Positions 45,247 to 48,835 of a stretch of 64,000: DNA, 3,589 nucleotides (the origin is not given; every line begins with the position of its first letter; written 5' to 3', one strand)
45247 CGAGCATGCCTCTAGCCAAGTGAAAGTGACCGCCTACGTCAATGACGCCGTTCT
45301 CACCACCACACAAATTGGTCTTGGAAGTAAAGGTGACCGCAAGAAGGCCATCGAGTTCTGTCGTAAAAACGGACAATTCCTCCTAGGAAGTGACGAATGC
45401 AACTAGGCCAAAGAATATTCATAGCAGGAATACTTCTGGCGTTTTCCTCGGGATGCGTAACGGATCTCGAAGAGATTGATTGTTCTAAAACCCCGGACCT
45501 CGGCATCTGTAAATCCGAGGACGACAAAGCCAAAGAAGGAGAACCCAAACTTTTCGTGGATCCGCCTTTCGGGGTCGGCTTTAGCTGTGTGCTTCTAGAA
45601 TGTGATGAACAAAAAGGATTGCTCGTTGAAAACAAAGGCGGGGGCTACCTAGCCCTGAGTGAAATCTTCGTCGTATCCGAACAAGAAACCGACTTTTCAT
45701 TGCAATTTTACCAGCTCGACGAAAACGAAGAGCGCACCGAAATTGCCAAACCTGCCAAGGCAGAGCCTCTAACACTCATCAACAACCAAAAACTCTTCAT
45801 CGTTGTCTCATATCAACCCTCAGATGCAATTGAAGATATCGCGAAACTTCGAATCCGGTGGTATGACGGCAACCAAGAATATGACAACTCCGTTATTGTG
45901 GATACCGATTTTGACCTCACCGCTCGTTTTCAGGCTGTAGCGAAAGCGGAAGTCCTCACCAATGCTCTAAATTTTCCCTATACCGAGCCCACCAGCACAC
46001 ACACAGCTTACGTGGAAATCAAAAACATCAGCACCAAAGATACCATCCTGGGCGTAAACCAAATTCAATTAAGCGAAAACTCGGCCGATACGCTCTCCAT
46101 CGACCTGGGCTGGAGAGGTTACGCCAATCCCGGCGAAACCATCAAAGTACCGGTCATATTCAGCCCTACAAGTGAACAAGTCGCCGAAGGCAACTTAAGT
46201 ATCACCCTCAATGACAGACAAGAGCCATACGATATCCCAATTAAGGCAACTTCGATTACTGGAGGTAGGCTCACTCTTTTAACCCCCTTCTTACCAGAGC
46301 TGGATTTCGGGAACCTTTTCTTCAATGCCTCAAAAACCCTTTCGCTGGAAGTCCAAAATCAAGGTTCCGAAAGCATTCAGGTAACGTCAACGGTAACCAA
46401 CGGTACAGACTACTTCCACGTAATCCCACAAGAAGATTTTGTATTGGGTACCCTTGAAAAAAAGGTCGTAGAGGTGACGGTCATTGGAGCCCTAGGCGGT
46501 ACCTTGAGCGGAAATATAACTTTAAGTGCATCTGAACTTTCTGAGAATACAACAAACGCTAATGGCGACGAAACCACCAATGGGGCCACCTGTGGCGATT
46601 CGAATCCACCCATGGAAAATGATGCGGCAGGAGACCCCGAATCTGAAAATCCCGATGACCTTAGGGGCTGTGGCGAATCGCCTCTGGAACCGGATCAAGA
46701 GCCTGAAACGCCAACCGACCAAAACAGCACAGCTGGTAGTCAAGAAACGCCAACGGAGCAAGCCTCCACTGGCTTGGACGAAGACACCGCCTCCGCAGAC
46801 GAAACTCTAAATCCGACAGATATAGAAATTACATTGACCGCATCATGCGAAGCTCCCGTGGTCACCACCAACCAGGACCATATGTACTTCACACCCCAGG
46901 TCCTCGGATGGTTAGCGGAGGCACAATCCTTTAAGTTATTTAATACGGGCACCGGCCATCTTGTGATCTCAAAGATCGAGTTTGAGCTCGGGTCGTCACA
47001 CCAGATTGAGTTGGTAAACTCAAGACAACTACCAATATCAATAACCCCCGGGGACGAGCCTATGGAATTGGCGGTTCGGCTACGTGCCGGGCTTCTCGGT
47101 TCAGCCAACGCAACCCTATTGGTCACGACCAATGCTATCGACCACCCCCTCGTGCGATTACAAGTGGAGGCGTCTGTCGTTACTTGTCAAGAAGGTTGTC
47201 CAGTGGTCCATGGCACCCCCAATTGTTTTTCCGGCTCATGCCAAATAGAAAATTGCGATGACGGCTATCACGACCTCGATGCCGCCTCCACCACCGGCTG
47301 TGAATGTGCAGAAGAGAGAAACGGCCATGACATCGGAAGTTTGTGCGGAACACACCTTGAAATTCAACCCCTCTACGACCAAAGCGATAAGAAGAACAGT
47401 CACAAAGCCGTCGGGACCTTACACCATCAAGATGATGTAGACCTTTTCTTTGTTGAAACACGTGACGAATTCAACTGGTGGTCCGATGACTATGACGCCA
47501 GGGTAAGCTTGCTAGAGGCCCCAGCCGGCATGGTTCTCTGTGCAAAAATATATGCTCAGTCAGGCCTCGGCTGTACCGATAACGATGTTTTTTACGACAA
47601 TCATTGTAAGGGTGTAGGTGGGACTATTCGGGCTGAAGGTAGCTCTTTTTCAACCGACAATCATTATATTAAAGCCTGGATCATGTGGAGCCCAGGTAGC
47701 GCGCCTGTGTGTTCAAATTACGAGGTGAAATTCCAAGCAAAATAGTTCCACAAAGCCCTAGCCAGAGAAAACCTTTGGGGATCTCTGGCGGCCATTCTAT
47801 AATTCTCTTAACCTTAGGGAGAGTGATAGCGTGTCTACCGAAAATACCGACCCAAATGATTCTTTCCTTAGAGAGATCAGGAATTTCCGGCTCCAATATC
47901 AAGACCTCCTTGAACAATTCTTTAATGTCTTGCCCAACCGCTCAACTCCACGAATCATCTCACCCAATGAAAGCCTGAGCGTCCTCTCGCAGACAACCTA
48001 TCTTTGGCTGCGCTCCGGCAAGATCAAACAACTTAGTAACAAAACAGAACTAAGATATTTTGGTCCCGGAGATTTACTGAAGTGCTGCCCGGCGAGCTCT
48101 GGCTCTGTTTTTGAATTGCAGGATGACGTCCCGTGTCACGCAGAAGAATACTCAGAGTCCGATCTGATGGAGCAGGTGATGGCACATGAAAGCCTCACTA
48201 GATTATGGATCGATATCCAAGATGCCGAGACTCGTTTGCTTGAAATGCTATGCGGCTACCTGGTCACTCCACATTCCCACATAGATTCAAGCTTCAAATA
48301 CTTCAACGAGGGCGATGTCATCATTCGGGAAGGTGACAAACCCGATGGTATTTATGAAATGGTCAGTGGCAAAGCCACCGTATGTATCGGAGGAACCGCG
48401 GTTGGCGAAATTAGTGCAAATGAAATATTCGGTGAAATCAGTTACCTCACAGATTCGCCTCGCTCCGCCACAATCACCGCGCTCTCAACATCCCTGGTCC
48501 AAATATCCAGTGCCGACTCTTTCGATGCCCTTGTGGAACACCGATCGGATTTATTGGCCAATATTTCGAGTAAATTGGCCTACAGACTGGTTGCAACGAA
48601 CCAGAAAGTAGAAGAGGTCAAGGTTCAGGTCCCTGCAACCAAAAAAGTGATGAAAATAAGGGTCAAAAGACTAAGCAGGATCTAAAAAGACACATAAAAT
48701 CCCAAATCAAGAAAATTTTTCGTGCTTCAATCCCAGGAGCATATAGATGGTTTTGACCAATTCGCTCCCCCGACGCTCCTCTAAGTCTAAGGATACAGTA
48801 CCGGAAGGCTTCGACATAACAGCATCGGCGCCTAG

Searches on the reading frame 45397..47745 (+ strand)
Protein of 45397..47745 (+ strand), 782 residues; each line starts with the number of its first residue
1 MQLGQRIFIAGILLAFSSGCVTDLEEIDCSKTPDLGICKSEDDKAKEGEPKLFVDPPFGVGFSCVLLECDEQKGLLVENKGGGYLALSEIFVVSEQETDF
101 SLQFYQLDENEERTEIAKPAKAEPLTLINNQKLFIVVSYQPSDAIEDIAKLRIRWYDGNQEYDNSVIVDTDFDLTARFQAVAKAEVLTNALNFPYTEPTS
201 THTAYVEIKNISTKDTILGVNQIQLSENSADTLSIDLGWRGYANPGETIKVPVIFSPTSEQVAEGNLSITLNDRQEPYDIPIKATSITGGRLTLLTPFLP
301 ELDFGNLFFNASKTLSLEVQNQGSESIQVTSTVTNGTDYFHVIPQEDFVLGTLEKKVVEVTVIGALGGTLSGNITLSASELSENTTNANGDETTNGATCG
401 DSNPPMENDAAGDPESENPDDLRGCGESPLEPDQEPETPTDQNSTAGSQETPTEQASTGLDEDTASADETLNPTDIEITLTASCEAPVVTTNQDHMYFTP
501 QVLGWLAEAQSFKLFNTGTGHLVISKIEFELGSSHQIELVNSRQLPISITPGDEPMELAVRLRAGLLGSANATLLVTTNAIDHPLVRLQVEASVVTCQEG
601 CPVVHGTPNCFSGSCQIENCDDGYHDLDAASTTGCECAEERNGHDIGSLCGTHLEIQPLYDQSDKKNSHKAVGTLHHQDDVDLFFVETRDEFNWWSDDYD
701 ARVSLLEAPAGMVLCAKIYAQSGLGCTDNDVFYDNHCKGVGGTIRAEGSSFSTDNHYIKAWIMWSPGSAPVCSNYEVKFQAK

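Call 44: search_protein_families(library=pfam, proteins=[window:45397-47745:+], max_evalue=0.0001)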
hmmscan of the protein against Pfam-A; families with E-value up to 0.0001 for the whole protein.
window:45397-47745:+ (782 aa): 4 families
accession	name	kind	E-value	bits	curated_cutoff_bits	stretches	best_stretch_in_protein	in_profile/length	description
PF22544.2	HYDIN_VesB_CFA65-like_Ig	-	2.5e-11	44.1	25.5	0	185-284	4-99/100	HYDIN/CFA65/VesB-like, Ig-like domain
PF22073.2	Cep192_D4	-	7.9e-11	42.6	35.5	0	189-282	9-107/112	Cep192 domain 4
PF07610.17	DUF1573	-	4.3e-05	23.9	26.1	0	243-285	54-97/98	Protein of unknown function (DUF1573)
PF15780.11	ASH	-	6.6e-05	23.5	27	0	300-361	12-73/98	Abnormal spindle-like microcephaly-assoc'd, ASPM-SPD-2-Hydin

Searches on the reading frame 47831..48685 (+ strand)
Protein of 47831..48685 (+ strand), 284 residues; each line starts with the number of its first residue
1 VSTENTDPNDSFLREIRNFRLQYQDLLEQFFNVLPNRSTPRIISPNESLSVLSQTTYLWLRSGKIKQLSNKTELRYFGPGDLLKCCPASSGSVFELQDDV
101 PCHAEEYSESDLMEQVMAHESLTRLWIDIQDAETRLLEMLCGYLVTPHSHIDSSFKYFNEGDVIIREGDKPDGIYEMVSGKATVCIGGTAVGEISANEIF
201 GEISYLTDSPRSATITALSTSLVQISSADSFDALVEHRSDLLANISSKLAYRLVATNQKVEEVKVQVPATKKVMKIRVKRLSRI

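Call 44: search_protein_families(library=pfam, proteins=[window:47831-48685:+], max_evalue=0.0001)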
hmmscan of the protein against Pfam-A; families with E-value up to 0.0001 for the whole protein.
window:47831-48685:+ (284 aa): 1 family
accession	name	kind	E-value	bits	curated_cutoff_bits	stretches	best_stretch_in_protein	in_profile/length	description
PF00027.35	cNMP_binding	-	2.9e-16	59.7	27.5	1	156-236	2-87/89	Cyclic nucleotide-binding domain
